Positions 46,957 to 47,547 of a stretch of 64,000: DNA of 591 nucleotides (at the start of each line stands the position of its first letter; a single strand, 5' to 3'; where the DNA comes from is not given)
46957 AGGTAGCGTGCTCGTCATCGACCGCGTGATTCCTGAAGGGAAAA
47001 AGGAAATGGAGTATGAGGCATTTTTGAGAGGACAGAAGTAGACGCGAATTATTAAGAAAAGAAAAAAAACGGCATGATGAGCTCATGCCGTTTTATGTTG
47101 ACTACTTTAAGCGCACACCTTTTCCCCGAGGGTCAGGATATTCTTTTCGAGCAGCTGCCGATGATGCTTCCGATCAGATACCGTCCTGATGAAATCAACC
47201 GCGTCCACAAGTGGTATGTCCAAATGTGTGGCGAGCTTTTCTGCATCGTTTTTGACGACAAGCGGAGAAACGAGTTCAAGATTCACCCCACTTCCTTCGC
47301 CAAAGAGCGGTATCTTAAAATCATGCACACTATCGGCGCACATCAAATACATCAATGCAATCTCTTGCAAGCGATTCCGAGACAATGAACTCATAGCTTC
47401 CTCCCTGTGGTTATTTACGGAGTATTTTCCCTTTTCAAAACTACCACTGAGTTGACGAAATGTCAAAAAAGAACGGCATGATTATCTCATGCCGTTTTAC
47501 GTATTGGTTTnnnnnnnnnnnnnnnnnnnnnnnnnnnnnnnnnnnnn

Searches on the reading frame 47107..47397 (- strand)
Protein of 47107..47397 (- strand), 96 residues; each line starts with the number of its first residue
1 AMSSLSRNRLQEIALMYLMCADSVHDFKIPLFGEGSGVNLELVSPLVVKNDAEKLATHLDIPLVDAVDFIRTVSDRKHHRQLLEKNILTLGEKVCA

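Call 19: search_protein_families(library=pfam, proteins=[window:47107-47397:-], max_evalue=0.01)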
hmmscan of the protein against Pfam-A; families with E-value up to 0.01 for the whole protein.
window:47107-47397:- (96 aa): 0 families

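Call 21: search_protein_families(library=ncbifam, proteins=[window:47107-47397:-], max_evalue=0.1)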
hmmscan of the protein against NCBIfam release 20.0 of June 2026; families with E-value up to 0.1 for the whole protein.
window:47107-47397:- (96 aa): 1 family
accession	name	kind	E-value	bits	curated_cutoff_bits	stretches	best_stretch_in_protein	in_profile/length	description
NF005957.0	PRK08040.1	equivalog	0.045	13.2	273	1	31-82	240-291/336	aspartate-semialdehyde dehydrogenase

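Call 22: search_protein_families(library=padloc, proteins=[window:47107-47397:-], max_evalue=0.1)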
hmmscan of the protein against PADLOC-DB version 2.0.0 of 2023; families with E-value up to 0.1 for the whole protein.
window:47107-47397:- (96 aa): 0 families
